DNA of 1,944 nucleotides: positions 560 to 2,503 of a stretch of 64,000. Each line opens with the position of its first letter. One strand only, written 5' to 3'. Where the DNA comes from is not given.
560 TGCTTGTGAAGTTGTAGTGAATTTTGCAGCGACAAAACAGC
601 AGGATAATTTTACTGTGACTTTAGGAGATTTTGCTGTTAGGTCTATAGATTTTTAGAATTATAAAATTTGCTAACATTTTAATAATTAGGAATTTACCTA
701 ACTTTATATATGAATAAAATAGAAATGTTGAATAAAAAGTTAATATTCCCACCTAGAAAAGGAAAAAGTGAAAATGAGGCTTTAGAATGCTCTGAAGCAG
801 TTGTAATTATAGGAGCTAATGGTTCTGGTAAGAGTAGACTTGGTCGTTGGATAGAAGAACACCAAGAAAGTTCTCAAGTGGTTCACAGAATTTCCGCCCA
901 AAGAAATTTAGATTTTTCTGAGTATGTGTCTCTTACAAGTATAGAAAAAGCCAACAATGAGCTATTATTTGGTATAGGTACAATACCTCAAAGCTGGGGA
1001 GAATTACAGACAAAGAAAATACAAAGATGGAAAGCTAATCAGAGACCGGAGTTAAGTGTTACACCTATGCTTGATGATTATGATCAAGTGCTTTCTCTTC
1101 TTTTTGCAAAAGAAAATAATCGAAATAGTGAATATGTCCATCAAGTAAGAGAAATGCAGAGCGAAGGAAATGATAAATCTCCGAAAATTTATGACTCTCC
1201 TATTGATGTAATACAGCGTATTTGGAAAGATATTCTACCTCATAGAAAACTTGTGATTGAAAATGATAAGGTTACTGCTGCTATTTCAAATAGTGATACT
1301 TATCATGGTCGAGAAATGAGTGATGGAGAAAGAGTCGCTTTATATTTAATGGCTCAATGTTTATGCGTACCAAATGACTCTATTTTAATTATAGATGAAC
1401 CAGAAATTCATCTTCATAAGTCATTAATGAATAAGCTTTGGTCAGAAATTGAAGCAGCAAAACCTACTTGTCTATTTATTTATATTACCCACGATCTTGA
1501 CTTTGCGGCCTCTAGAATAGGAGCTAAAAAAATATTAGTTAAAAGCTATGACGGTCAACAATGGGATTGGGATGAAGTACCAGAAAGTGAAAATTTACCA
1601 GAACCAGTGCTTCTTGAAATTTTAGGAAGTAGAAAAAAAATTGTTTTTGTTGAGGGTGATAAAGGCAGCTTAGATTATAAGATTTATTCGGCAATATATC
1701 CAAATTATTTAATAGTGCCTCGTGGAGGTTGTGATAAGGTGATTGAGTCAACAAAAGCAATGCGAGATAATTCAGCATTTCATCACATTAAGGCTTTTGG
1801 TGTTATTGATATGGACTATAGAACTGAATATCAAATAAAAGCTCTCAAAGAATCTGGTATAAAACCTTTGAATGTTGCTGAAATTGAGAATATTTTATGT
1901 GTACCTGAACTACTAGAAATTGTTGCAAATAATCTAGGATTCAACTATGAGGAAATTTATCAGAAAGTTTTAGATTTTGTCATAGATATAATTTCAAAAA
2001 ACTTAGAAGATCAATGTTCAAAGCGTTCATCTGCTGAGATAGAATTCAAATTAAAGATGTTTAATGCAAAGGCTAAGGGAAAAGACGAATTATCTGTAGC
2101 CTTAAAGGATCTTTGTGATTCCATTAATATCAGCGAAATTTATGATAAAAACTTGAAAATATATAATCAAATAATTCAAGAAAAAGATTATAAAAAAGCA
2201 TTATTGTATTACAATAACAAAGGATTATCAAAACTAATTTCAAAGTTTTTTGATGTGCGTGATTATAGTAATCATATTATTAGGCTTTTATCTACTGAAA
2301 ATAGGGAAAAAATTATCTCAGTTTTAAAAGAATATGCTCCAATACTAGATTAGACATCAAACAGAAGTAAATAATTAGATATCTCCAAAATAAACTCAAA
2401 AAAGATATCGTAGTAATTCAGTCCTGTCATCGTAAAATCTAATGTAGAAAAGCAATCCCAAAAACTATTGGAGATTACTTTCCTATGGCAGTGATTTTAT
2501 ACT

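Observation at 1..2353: Candidate defence operon: unknown upstream gene, short E1-like (ThiF) protein, then fused ABC-ATPase-DUF4435/TOPRIM (PARIS AriAB-like or OLD-like) nuclease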

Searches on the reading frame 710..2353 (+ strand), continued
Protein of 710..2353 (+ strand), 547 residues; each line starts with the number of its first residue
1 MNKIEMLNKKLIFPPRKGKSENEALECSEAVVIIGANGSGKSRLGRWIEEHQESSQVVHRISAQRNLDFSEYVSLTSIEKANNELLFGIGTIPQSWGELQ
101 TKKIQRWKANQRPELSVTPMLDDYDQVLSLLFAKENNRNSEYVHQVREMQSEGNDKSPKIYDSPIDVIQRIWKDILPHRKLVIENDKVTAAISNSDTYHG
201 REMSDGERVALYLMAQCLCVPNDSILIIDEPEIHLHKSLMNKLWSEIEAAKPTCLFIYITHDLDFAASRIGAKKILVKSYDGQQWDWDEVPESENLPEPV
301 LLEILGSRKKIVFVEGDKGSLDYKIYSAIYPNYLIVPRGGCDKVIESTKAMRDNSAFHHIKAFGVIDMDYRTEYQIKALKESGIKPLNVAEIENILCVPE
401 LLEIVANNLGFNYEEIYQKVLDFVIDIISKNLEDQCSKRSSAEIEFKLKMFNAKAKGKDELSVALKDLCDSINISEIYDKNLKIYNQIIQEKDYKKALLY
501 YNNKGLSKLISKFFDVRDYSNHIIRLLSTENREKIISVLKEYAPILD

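Call 42: search_solved_structures(query=A3, max_evalue=0.01, show_alignments=3)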
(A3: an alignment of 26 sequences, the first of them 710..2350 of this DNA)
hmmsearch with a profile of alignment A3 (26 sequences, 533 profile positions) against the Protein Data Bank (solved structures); distinct sequences matched with E-value up to 0.01: 16.
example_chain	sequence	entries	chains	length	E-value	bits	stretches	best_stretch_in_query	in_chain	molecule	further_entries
6ha8_V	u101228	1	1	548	8e-06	27.8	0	184-256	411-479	Nucleotide-binding protein ExpZ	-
9e8z_C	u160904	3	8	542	2.2e-05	26.3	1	180-262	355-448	Retron Ec83 probable ATPase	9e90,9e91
8ux9_B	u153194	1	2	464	0.00012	24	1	184-251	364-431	AriA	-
8v45_A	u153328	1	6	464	0.00012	24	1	184-251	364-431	AriA antitoxin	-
5f3w_B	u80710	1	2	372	0.0006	21.6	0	375-451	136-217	DNA double-strand break repair Rad50 ATPase,DNA double-strand break repair Rad50 ATPase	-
9kjx_B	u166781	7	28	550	0.00061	21.6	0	171-244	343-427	AAA family ATPase | Retron I-A effector PtuA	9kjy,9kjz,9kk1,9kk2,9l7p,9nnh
9vkz_A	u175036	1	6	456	0.00078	21.2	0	152-244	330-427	Retron Ec78 probable ATPase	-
8v46_A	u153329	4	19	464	0.00085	21.1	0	184-251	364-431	AriA antitoxin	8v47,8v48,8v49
22bu_B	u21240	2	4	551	0.00087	21.1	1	130-245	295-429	AAA family ATPase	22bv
9u9y_A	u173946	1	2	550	0.001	20.9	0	171-244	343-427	AAA family ATPase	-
9vh1_D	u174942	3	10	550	0.0012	20.6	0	168-244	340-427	Retron Ec78 probable ATPase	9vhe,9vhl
3aux_A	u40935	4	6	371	0.0013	20.5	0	184-245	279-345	DNA double-strand break repair rad50 ATPase | DNA double-strand break repair Rad50 ATPase,DNA double-strand break repair Rad50 ATPase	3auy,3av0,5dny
6p74_A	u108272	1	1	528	0.0033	19.2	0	208-264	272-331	Putative ATP-dependent endonuclease of the OLD family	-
9nnb_C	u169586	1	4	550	0.0046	18.7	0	171-244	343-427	Retron I-A effector PtuA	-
9o4a_A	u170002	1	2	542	0.005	18.6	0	182-262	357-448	Retron Ec83 probable ATPase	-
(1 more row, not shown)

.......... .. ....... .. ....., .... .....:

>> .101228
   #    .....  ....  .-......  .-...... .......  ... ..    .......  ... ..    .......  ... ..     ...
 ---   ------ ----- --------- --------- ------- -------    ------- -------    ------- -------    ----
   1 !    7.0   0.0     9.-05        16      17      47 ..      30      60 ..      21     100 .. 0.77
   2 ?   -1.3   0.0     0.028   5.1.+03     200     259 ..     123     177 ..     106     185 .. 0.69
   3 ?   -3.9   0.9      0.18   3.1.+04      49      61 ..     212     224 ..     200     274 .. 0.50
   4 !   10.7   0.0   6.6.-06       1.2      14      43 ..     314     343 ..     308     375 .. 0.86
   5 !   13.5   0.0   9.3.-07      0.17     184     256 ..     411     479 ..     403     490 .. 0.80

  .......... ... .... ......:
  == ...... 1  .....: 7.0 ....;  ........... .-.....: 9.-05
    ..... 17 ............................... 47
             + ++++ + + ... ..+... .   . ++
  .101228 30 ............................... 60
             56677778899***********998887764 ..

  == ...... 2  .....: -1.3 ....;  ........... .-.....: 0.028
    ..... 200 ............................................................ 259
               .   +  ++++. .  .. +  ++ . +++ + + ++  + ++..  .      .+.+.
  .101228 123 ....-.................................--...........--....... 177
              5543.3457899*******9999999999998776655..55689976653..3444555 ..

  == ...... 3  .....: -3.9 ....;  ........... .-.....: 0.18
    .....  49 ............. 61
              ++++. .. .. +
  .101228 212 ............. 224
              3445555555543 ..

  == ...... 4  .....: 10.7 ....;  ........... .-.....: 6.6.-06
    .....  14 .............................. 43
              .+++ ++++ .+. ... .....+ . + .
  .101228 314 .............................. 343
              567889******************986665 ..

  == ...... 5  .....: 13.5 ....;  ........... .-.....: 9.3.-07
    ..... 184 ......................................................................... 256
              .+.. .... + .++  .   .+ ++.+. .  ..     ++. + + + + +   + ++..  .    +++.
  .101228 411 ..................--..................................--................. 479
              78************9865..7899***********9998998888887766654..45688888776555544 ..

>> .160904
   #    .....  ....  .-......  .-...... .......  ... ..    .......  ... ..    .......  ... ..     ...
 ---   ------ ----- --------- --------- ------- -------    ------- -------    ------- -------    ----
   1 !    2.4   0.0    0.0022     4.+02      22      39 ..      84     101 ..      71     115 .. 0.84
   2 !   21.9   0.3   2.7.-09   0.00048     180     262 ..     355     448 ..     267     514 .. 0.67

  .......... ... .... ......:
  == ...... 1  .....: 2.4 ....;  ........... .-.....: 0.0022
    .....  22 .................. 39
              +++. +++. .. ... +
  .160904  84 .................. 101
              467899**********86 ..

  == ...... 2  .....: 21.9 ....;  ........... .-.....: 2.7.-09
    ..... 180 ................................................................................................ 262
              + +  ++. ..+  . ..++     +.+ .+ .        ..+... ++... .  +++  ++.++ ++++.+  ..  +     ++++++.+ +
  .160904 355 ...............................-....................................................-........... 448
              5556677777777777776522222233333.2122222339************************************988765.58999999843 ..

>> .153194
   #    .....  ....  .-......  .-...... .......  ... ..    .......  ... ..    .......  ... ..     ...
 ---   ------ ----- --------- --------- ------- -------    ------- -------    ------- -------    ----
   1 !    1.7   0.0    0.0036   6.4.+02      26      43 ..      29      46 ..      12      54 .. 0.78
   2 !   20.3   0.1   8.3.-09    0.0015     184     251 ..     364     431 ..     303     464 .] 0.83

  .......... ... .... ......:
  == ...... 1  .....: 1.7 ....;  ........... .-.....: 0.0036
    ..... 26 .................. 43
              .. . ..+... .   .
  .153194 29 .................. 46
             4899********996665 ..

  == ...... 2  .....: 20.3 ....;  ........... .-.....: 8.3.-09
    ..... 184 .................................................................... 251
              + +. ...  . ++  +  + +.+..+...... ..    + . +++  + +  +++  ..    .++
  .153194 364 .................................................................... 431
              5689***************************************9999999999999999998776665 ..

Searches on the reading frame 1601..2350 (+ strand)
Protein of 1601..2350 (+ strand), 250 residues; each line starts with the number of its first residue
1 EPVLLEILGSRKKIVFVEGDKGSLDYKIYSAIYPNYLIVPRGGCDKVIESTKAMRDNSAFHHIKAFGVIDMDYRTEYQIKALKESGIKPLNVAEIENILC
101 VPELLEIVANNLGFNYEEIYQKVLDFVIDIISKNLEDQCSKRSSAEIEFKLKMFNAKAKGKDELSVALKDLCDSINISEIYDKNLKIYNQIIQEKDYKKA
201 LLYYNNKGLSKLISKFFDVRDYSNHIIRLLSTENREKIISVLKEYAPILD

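Call 44: search_solved_structures(query=window:1601-2350:+, max_evalue=10, show_alignments=3)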
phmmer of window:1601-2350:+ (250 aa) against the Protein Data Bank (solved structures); distinct sequences matched with E-value up to 10: 4.
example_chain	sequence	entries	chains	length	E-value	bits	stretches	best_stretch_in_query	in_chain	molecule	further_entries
8gha_D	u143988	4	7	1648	0.5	13.3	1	91-193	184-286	Histone transcription regulator 3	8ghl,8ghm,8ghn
8hku_L32E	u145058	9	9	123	0.92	12.4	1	62-101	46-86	50S ribosomal protein L32e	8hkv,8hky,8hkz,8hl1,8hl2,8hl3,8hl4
7s2m_A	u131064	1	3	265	1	12.2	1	65-122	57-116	Sul3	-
8scd_A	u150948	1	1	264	1.2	12.1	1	65-123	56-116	Sulfonamide resistance enzyme Sul3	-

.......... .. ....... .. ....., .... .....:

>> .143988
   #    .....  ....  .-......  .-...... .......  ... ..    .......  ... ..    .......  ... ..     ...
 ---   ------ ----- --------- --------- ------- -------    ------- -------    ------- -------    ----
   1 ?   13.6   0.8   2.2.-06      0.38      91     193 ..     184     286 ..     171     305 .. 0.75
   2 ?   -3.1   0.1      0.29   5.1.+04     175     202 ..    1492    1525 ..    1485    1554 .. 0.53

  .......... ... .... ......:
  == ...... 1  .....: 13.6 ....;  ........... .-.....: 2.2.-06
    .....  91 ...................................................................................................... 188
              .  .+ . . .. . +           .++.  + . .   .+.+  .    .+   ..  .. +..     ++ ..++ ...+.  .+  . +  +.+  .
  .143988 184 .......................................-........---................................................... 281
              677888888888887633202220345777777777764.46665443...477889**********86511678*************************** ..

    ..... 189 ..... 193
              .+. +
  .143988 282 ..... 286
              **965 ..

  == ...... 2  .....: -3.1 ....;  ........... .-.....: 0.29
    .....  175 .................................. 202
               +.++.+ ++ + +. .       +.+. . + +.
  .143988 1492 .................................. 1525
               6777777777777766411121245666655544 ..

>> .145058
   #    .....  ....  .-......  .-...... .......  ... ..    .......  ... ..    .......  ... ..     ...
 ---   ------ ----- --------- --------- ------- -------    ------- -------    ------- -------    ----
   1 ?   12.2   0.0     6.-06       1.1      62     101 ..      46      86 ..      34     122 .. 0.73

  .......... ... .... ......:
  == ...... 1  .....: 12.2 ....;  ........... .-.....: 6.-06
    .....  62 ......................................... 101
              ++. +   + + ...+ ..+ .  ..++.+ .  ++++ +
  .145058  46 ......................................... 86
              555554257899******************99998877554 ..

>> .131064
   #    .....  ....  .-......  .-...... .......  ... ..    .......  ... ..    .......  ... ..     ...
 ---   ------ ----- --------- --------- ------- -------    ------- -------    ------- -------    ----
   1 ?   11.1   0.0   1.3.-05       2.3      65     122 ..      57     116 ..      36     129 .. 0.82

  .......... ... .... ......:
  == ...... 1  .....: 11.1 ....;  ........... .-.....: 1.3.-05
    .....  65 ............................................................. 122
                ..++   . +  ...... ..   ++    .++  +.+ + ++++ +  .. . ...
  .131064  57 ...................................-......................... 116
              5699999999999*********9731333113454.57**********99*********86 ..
